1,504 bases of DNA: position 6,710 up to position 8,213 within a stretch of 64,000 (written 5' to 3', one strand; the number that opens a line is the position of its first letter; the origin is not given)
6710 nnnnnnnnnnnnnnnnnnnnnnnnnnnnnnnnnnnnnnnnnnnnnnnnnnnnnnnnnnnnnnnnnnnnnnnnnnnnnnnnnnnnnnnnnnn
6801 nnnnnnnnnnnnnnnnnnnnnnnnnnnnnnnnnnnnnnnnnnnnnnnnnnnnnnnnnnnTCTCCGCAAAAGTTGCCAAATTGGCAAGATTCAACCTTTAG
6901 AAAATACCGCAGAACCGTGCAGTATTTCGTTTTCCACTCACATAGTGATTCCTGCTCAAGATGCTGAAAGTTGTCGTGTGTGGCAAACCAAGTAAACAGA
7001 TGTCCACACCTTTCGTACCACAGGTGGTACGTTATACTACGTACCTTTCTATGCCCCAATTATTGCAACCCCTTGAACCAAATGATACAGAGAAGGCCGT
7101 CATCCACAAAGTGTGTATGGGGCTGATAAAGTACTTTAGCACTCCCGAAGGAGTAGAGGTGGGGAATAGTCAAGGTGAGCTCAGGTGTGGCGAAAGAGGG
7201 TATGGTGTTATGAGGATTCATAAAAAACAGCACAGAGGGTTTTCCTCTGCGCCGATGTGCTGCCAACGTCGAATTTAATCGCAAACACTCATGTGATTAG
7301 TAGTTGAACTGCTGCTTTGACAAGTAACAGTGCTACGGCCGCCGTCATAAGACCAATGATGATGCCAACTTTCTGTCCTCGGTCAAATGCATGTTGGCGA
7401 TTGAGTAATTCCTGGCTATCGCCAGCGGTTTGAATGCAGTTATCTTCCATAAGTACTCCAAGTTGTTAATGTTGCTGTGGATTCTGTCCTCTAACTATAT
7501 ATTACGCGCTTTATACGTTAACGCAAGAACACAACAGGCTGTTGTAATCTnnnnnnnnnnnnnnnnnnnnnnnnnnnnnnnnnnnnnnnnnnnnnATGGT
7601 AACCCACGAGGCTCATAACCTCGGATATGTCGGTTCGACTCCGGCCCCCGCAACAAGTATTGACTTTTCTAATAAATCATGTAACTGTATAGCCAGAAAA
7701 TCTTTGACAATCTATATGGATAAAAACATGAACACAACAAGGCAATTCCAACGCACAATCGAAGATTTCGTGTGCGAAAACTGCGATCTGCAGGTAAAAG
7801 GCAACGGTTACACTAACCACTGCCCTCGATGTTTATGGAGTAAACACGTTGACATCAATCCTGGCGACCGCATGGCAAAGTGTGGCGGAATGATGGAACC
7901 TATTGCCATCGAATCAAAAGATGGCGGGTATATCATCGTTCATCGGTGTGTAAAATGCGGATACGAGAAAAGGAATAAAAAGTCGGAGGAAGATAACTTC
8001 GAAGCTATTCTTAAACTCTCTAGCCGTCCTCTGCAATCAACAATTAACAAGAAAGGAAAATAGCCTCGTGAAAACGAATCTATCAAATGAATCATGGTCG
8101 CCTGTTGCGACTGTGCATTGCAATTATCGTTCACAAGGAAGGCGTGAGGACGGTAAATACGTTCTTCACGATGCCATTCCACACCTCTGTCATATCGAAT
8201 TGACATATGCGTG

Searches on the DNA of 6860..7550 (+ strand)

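Call 61: search_dna_similar(query=window:6860-7550:+, collection=plasmids, mode=distant, max_evalue=0.01)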
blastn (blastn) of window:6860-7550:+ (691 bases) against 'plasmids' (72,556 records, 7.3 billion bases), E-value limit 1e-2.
No match.

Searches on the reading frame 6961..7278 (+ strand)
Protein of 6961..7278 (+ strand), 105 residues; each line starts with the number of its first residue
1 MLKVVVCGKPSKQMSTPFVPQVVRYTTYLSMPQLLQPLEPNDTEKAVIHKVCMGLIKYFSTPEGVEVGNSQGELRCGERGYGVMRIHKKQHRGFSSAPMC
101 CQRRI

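Call 9: search_protein_families(library=pfam, proteins=[window:6961-7278:+], max_evalue=1)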
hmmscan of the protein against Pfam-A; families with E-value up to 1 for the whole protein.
window:6961-7278:+ (105 aa): 0 families

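Call 35: list_cluster_members(proteins=[P0002, P0001, window:6961-7278:+, window:12440-12613:-, window:12183-12443:-, window:12740-12943:+])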
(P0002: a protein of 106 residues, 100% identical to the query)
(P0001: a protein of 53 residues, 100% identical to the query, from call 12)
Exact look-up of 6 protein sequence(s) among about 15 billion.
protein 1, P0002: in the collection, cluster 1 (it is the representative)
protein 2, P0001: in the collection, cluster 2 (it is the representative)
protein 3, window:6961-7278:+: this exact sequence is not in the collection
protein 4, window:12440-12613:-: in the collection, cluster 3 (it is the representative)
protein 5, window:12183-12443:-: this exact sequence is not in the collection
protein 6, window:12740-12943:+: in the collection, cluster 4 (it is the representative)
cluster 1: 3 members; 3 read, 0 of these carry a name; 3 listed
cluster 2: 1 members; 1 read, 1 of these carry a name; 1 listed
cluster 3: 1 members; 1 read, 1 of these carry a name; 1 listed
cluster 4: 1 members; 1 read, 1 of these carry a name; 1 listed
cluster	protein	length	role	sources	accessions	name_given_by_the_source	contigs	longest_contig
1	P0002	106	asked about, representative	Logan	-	-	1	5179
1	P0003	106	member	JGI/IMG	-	-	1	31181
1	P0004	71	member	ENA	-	-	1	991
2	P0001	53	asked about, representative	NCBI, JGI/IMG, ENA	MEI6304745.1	MAG: hypothetical protein WCP09_01860 [Candidatus Taylorbacteria bacterium]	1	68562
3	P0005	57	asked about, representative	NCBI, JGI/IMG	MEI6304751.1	MAG: hypothetical protein WCP09_01895 [Candidatus Taylorbacteria bacterium]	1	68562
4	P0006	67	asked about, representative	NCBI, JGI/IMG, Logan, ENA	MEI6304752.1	MAG: hypothetical protein WCP09_01900 [Candidatus Taylorbacteria bacterium]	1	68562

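Call 40: search_protein_families(library=phrogs, proteins=[window:6961-7278:+], max_evalue=1)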
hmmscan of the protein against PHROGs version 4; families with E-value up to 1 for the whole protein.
window:6961-7278:+ (105 aa): 0 families

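Call 41: search_protein_families(library=ncbifam, proteins=[window:6961-7278:+], max_evalue=1)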
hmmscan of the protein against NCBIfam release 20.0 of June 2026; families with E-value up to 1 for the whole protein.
window:6961-7278:+ (105 aa): 0 families

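Call 57: search_protein_families(library=padloc, proteins=[window:6961-7278:+], max_evalue=1)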
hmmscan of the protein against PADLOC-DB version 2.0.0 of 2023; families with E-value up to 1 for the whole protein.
window:6961-7278:+ (105 aa): 0 families

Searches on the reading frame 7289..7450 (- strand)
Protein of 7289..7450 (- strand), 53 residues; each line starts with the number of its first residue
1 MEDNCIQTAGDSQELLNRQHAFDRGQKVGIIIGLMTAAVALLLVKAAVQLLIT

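Call 9: search_protein_families(library=pfam, proteins=[window:7289-7450:-], max_evalue=1)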
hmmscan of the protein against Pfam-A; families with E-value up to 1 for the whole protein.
window:7289-7450:- (53 aa): 0 families

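Call 12: find_homologous_proteins(query=window:7289-7450:-, max_evalue=10)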
Query window:7289-7450:- (53 aa): 1 proteins with E <= 10 among 1 candidates.
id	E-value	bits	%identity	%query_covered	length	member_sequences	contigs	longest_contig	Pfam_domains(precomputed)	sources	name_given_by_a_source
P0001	3.2e-25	103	100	100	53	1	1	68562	-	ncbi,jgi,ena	ncbi:MAG: hypothetical protein WCP09_01860 [Candidatus Taylorbacteria bacterium]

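Call 17: find_related_loci(query=A2, collection=genome_contigs, flank=6000)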
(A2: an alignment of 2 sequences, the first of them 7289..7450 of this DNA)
Query A2 (53 aa) in genome_contigs; peptide patterns used: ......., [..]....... (x = any residue, [..] = any of these).
49 stretches matched a pattern; 1 encode a relative of the query (tblastn E <= 1e-3); 1 distinct loci.
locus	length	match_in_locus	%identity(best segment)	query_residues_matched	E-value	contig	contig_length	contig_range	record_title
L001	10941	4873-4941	61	4-26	5e-6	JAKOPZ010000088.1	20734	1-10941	MAG: Chloroflexota bacterium isolate all_maxbin.084 k201_273504, whole genome shotgun sequence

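Call 21: find_encoding_contigs(protein=P0001, flank=10000, max_places=10)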
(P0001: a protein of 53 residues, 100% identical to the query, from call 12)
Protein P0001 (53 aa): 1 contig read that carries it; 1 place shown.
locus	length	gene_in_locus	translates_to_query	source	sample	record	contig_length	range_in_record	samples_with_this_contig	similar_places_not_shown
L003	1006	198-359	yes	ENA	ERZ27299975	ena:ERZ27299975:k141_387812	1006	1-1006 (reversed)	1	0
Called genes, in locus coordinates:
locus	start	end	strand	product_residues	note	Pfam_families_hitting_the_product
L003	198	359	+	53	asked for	-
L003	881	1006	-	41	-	?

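Call 33: find_related_loci(query=A2, collection=metagenome_contigs, flank=6000)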
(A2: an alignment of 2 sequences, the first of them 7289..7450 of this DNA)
Query A2 (53 aa) in metagenome_contigs; peptide patterns used: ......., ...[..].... (x = any residue, [..] = any of these).
95 stretches matched a pattern, but none encodes a relative of the query by tblastn (E <= 1e-3).

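Call 40: search_protein_families(library=phrogs, proteins=[window:7289-7450:-], max_evalue=1)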
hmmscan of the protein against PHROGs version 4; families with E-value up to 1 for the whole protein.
window:7289-7450:- (53 aa): 0 families

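Call 41: search_protein_families(library=ncbifam, proteins=[window:7289-7450:-], max_evalue=1)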
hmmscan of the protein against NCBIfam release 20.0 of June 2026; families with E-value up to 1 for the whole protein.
window:7289-7450:- (53 aa): 0 families

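Call 44: search_protein_representatives(alignment_id=A2)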
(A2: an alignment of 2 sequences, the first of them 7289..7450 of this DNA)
Query: 2 sequences, 57 profile positions. Proteins with E-value up to 0.001 (for the whole library): 1; up to 1e-10: 1; up to 1e-30: 1. The best 1 are listed.
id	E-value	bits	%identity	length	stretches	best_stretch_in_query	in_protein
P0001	2.7e-33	129.6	-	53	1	1-53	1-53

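Call 57: search_protein_families(library=padloc, proteins=[window:7289-7450:-], max_evalue=1)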
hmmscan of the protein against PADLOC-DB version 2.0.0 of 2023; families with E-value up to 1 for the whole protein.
window:7289-7450:- (53 aa): 0 families

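Call 63: find_related_loci(query=A2, collection=viral_contigs, flank=4000)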
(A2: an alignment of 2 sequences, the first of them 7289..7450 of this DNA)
Query A2 (53 aa) in viral_contigs; peptide patterns used: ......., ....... (x = any residue, [..] = any of these).
23 stretches matched a pattern, but none encodes a relative of the query by tblastn (E <= 1e-3).

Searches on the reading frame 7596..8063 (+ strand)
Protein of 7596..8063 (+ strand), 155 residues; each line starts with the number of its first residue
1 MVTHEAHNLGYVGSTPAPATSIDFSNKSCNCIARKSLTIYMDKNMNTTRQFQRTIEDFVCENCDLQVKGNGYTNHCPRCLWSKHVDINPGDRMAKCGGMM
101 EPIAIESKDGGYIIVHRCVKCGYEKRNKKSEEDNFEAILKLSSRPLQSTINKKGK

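Call 9: search_protein_families(library=pfam, proteins=[window:7596-8063:+], max_evalue=1)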
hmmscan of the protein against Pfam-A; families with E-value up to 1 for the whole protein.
window:7596-8063:+ (155 aa): 6 families
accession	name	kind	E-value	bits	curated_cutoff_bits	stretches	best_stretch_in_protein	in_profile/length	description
PF12647.12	RNHCP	-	2.7e-30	104.6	24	1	56-138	2-89/90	RNHCP domain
PF08209.17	Sgf11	-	5.1e-06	26.4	26.4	1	56-80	3-27/33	Sgf11 (transcriptional regulation protein)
PF21349.2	RUBY_RBDX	-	0.076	12.9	26.5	1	58-80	1-23/30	Rubrerythrin, rubredoxin-like domain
PF12760.12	Zn_ribbon_IS1595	-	0.11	12.9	25.4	0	74-87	19-32/46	Transposase zinc-ribbon domain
PF23455.1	DUF7129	-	0.39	11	30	0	58-79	12-33/45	Domain of unknown function (DUF7129)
PF01155.25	HypA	-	0.55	10.7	28.9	1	54-93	67-105/112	Hydrogenase/urease nickel incorporation, metallochaperone, hypA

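Call 57: search_protein_families(library=padloc, proteins=[window:7596-8063:+], max_evalue=1)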
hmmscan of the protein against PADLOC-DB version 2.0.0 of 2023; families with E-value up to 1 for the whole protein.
window:7596-8063:+ (155 aa): 0 families
